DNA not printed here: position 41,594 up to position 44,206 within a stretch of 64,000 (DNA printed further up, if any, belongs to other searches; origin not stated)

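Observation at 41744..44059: In-frame fusion of RdgB/Ham1 dITP/XTP pyrophosphatase to a signal-like segment and a large TPR domain, with near-zero spacing to a divergent BON-lipoprotein gene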

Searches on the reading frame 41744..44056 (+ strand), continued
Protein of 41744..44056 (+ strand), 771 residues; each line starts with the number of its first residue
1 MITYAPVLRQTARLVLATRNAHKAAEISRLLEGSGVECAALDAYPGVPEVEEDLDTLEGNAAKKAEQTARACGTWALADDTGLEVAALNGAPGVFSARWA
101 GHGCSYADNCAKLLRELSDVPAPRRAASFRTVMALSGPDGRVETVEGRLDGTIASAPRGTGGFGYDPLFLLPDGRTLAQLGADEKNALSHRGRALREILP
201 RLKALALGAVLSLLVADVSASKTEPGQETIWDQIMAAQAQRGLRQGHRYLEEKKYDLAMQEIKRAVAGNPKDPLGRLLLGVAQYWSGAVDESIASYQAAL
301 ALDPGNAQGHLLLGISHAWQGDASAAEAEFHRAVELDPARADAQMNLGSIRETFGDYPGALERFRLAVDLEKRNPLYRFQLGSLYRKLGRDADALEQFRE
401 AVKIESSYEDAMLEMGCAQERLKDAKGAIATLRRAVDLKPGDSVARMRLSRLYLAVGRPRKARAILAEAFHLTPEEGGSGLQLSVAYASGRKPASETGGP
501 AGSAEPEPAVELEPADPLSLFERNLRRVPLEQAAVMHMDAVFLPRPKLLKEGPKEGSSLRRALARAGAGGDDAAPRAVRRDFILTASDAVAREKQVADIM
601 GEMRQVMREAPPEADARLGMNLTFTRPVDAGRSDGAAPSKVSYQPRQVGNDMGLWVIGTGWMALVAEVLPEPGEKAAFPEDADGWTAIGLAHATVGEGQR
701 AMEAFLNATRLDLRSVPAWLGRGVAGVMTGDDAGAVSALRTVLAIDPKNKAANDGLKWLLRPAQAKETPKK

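Call 7: find_encoding_contigs(protein=P0107, flank=4000, max_places=4)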
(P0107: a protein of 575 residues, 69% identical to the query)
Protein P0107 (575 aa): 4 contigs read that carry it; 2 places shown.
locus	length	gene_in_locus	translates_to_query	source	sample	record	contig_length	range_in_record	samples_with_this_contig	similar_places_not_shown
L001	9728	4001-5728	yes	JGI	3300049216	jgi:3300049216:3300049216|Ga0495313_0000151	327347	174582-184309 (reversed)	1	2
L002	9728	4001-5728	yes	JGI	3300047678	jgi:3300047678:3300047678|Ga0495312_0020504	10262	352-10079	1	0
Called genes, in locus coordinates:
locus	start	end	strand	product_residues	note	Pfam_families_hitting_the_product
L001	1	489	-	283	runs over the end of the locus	-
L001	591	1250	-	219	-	PF00702:Hydrolase, PF13419:HAD_2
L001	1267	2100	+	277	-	PF01571:GCV_T, PF25455:Beta-barrel_CAF17_C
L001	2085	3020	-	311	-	PF00730:HhH-GPD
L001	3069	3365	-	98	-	PF04972:BON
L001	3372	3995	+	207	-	PF01725:Ham1p_like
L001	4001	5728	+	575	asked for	PF09976:TPR_21 (faint), PF12569:NatA_aux_su (faint), PF13432:TPR_16 (weak), PF14559:TPR_19, PF13414:TPR_11, PF13432:TPR_16, PF14559:TPR_19, PF13432:TPR_16, +17 more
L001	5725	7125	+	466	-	PF01225:Mur_ligase, PF08245:Mur_ligase_M, PF02875:Mur_ligase_C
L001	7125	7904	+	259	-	PF00398:RrnaAD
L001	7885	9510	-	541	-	PF13424:TPR_12 (faint), PF00515:TPR_1 (faint), PF07719:TPR_2 (faint)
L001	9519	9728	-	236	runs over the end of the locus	PF00512:HisKA, PF02518:HATPase_c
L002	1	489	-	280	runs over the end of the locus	?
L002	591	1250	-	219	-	PF00702:Hydrolase, PF13419:HAD_2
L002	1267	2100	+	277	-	PF01571:GCV_T, PF25455:Beta-barrel_CAF17_C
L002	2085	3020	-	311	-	PF00730:HhH-GPD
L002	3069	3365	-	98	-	PF04972:BON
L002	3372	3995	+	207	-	PF01725:Ham1p_like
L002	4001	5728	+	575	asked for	PF09976:TPR_21 (faint), PF12569:NatA_aux_su (faint), PF13432:TPR_16 (weak), PF14559:TPR_19, PF13414:TPR_11, PF13432:TPR_16, PF14559:TPR_19, PF13432:TPR_16, +17 more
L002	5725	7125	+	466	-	PF01225:Mur_ligase, PF08245:Mur_ligase_M, PF02875:Mur_ligase_C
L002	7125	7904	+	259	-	PF00398:RrnaAD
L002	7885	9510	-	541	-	PF13424:TPR_12 (faint), PF00515:TPR_1 (faint), PF07719:TPR_2 (faint)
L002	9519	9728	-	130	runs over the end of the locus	PF02518:HATPase_c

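Call 21: predict_structure(alignment_id=A2)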
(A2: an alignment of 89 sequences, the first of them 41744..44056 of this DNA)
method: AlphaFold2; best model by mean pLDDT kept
length: 771 residues; sequences in the alignment: 89
mean_pLDDT: 82.5   pTM: 0.56
mean pLDDT of the five models: 82.5, 79.8, 79.5, 77.8, 77.4
residues with pLDDT >= 90: 421; 70-90: 193; 50-70: 75; < 50: 82
segments of 3 or more residues with pLDDT < 50: 1-8, 219-225, 477-513, 548-557, 625-636, 655-657
pLDDT, mean of each block of 10 residues (from residue 1): 40 90 89 90 92 90 97 96 86 61 86 93 93 96 97 95 91 96 92 95 87 64 51 76 90 89 94 95 87 97 97 92 93 97 96 91 98 96 95 98 95 97 98 95 94 97 95 61 33 34 38 61 76 73 63 47 56 69 83 92 89 74 44 46 68 54 86 87 97 85 96 98 90 94 97 92 60 46
secondary structure, 60 per line:
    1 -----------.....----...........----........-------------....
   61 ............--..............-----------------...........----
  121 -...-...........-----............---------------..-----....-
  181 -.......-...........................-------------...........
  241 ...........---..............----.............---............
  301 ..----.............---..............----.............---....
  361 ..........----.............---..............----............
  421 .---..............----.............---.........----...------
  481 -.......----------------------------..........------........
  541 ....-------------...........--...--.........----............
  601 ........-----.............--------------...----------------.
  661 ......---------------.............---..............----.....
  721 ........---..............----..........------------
elements in order (helices of 4 or more, strands of 3 or more residues): E12-16 H21-31 E36-40 H57-72 E75-85 H106-116 E126-136 E142-153 H182-188 H190-216 H230-251 H255-268 H273-285 H289-302 H307-319 H323-336 H341-353 H357-370 H375-387 H391-404 H409-421 H425-438 H443-455 H459-467 E472-474 E482-488 H517-526 E533-544 H558-568 E576-584 H589-608 E614-626 E641-643 H660-666 H682-694 H698-711 H716-728 H732-745 H750-759

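Call 40: fold_search(model_id=the predicted structure, library=pdb)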
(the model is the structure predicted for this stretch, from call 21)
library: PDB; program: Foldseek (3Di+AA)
matches with E <= 10: 1436; with E <= 0.001: 618
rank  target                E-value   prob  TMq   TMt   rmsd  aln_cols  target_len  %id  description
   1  9qhb                  1.1e-14  1.00  0.27  0.72   3.2       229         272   30  Crystal structure of 16-repeat CTPR protein with eliminated coordination sites (released 2025-10-22)
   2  8chy                  2.4e-14  1.00  0.26  0.66   4.1       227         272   30  Crystal structure of an 8-repeat consensus TPR superhelix with Zinc. (released 2024-02-21)
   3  2q16_A                4.9e-14  1.00  0.24  0.92   1.8       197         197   39  Structure of the E. coli inosine triphosphate pyrophosphatase RgdB in complex with ITP (released 2008-02-19)
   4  1k7k                  4.9e-14  1.00  0.24  0.82   2.4       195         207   40  crystal structure of RdgB- inosine triphosphate pyrophosphatase from E. coli (released 2002-08-14)
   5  2pyu                  6.9e-14  1.00  0.24  0.82   2.4       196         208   39  Structure of the E. coli inosine triphosphate pyrophosphatase RgdB in complex with IMP (released 2008-03-18)
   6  2q16_B                1.1e-13  1.00  0.24  0.92   1.6       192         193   41  Structure of the E. coli inosine triphosphate pyrophosphatase RgdB in complex with ITP (released 2008-02-19)
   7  1w3b_A                1.3e-13  1.00  0.28  0.53  22.7       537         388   14  The superhelical TPR domain of O-linked GlcNAc transferase reveals structural similarities to importin alpha. (released 2004-09-09)
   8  9qhc_B                4.0e-13  1.00  0.27  0.72   3.1       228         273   30  Crystal structure of 8-repeat CTPR protein with eliminated coordination sites (released 2025-10-22)
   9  3tqu_A                4.4e-13  1.00  0.24  0.88   2.2       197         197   41  Structure of a HAM1 protein from Coxiella burnetii (released 2011-09-21)
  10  4bnq_B                4.4e-13  1.00  0.23  0.87   2.4       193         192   36  The structure of the Staphylococcus aureus Ham1 protein (released 2013-05-29)
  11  4bnq_A                6.5e-13  1.00  0.24  0.90   1.9       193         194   36  The structure of the Staphylococcus aureus Ham1 protein (released 2013-05-29)
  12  6wwd_D                7.1e-13  1.00  0.21  0.70   5.2       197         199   47  Crystal structure of Nucleoside-triphosphatase / dITP/XTP pyrophosphatase from Mycobacterium abscessus ATCC 19977 / DS (released 2020-05-20)
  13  6eou                  1.0e-12  1.00  0.28  0.59  17.8       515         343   13  O-GlcNAc transferase TPR domain with the intellectual disability associated mutation L254F (released 2018-05-09)
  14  7y4i_A                1.8e-12  1.00  0.24  0.23  25.1       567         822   12  Crystal structure of SPINDLY in complex with GDP (released 2022-12-07)
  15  6wwd_B                1.9e-12  1.00  0.22  0.78   3.7       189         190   48  Crystal structure of Nucleoside-triphosphatase / dITP/XTP pyrophosphatase from Mycobacterium abscessus ATCC 19977 / DS (released 2020-05-20)
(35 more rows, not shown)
